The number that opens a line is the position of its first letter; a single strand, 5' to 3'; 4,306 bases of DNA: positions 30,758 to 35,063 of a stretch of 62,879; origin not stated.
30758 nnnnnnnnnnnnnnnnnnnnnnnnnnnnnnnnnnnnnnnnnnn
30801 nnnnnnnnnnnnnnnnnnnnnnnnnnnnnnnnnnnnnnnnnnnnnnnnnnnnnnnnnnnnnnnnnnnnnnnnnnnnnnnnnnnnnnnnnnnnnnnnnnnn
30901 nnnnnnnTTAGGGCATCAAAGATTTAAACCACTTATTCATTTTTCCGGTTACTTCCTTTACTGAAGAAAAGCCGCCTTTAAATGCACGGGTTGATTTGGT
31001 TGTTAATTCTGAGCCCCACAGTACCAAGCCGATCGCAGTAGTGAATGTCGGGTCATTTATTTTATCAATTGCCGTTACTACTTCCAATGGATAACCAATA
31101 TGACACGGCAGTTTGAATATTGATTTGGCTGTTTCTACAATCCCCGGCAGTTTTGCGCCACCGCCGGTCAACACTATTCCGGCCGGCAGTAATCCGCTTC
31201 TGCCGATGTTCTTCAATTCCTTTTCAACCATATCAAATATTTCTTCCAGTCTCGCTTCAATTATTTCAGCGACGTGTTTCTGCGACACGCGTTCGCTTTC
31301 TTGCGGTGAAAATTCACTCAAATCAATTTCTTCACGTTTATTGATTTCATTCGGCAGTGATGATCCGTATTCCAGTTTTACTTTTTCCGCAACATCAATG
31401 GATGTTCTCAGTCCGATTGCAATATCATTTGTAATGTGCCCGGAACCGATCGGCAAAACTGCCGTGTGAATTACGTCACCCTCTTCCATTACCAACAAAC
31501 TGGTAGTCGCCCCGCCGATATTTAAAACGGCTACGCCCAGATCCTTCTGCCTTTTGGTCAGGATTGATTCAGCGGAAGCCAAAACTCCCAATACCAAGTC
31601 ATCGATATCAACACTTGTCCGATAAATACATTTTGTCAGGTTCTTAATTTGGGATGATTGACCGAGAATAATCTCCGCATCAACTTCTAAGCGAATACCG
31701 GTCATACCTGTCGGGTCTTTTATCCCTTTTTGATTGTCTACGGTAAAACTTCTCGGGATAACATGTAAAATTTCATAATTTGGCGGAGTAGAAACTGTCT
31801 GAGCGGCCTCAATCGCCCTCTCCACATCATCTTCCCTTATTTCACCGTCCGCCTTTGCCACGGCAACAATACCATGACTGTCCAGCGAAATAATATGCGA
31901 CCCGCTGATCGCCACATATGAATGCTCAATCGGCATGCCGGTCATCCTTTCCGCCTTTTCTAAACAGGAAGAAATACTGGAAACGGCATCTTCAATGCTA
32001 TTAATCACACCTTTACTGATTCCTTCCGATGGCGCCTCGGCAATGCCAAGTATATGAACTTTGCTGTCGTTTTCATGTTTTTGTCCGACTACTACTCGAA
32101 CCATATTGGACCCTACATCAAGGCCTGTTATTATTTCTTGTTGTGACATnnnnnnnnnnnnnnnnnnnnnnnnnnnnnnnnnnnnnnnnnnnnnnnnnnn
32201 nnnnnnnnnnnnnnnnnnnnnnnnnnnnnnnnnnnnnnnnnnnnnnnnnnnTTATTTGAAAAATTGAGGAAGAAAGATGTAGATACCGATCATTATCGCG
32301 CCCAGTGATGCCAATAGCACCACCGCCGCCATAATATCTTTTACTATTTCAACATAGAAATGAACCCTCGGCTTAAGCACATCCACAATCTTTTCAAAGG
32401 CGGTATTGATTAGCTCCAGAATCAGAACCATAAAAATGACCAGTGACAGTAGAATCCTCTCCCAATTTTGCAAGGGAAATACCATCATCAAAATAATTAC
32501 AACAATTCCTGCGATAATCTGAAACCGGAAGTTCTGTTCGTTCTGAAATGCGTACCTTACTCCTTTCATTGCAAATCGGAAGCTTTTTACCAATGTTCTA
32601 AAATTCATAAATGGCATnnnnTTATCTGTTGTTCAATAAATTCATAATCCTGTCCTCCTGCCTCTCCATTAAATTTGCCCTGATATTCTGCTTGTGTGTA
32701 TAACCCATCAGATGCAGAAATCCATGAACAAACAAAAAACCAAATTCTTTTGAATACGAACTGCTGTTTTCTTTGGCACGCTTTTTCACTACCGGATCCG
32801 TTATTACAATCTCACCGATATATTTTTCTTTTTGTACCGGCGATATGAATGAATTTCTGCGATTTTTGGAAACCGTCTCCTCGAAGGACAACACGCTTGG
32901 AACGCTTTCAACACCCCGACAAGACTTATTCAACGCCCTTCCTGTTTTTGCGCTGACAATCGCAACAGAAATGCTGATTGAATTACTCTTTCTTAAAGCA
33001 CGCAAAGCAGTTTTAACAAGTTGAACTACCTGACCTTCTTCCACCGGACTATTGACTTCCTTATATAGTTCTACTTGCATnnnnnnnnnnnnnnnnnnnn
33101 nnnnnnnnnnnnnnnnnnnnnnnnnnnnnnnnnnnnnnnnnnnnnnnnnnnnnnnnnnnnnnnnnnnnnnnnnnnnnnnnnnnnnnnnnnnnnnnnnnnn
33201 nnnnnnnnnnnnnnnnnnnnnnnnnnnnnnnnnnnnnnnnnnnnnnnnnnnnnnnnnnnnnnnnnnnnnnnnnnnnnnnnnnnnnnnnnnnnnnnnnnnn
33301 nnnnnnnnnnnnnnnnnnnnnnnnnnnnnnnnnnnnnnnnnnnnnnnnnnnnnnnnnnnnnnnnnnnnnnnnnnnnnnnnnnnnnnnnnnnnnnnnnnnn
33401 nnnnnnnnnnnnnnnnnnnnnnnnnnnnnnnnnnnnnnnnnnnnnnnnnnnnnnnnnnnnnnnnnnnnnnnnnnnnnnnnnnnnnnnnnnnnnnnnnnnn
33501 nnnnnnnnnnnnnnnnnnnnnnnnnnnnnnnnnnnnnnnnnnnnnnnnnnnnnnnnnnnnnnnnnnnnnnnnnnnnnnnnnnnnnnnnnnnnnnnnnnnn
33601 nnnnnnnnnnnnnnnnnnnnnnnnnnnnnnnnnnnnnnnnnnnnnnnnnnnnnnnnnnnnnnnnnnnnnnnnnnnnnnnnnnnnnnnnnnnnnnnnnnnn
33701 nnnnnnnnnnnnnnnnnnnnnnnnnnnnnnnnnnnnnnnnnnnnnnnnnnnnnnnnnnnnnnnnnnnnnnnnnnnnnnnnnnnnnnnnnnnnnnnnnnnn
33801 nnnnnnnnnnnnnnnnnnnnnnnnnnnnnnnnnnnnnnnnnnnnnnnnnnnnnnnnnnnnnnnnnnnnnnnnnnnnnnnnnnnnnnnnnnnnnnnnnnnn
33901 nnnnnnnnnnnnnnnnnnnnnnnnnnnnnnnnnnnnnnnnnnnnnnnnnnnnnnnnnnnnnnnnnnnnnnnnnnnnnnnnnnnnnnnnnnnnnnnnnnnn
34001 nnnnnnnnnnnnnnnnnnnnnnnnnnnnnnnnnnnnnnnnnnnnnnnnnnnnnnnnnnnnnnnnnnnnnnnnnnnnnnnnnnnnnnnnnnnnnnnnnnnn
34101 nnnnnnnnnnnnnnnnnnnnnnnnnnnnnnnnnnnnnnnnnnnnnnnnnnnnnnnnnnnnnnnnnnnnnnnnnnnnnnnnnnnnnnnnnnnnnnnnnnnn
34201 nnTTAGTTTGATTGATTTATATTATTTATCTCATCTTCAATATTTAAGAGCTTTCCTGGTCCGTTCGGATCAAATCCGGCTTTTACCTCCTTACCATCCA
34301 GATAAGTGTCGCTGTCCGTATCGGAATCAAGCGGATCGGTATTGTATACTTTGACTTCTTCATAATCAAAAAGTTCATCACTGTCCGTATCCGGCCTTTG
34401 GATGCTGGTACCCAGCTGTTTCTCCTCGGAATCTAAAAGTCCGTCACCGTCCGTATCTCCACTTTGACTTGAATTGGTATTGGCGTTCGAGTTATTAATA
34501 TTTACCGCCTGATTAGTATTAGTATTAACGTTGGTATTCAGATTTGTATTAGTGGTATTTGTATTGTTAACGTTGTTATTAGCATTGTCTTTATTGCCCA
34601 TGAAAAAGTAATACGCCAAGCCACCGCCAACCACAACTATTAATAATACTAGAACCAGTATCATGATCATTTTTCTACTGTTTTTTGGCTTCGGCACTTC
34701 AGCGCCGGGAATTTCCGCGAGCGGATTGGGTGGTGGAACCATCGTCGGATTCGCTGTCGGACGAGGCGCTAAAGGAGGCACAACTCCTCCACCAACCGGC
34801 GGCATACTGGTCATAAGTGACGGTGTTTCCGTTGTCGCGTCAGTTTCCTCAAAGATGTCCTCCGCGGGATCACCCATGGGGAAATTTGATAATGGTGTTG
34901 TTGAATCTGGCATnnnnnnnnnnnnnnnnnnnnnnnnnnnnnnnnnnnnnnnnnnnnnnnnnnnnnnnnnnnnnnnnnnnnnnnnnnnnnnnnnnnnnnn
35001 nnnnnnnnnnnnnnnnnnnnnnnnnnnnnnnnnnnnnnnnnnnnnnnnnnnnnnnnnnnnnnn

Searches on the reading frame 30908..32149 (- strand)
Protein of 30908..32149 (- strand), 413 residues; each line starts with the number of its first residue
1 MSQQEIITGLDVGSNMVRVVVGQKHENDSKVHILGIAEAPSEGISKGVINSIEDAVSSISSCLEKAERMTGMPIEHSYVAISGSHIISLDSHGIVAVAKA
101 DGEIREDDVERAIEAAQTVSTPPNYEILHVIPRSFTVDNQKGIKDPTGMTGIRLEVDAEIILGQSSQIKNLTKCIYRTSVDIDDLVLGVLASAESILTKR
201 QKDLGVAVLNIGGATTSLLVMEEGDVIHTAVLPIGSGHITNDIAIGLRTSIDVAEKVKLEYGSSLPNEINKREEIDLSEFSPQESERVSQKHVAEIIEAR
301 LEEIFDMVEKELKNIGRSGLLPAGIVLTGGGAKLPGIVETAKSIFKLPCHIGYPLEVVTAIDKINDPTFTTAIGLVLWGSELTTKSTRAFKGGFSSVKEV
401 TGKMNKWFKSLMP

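Call 59: search_protein_families(library=pfam, proteins=[window:30908-32149:-], max_evalue=0.00001)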
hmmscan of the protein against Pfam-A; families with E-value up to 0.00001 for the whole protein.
window:30908-32149:- (413 aa): 4 families
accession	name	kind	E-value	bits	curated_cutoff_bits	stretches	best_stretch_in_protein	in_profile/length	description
PF14450.12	FtsA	-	3.9e-39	134.3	31.8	1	207-374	1-127/127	Cell division protein FtsA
PF02491.25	SHS2_FTSA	-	3.4e-29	101.5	25.4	1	83-161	1-78/79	SHS2 domain inserted in FTSA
PF06723.19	MreB_Mbl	-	3.7e-12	46.2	27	1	205-352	146-304/327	MreB/Mbl protein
PF11104.14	PilM_2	-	5e-12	45.9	27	0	180-270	155-244/340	Type IV pilus assembly protein PilM;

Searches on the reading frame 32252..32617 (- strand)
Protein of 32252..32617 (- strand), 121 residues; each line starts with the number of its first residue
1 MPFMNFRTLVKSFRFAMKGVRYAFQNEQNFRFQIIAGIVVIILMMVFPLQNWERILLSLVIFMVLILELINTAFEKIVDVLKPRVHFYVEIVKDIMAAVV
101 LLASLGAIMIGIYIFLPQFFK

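Call 59: search_protein_families(library=pfam, proteins=[window:32252-32617:-], max_evalue=0.00001)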
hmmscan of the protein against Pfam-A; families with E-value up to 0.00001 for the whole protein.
window:32252-32617:- (121 aa): 1 family
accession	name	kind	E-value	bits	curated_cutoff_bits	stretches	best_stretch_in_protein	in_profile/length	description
PF01219.24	DAGK_prokar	-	1.9e-30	105.1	22.3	1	14-115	1-102/102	Prokaryotic diacylglycerol kinase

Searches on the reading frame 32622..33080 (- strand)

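Call 59: search_protein_families(library=pfam, proteins=[window:32622-33080:-], max_evalue=0.00001)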
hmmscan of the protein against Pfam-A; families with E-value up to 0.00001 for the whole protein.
window:32622-33080:- (152 aa): 1 family
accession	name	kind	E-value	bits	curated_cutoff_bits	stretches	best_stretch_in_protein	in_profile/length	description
PF02130.23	YbeY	-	2.6e-26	92.4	25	1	17-147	10-127/129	Endoribonuclease YbeY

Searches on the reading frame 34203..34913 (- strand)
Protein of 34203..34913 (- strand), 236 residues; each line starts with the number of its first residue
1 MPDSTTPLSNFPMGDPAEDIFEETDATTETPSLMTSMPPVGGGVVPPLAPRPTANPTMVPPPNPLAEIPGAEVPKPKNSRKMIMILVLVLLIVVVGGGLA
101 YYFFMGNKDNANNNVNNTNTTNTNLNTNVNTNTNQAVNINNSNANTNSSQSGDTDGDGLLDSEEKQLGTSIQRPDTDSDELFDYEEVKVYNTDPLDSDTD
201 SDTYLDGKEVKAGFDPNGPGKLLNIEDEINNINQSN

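Call 59: search_protein_families(library=pfam, proteins=[window:34203-34913:-], max_evalue=0.00001)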
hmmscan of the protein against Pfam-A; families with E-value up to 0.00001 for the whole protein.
window:34203-34913:- (236 aa): 1 family
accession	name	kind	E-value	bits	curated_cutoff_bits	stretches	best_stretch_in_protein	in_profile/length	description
PF18884.5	TSP3_bac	-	7e-08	32.6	25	0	153-169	1-17/22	Bacterial TSP3 repeat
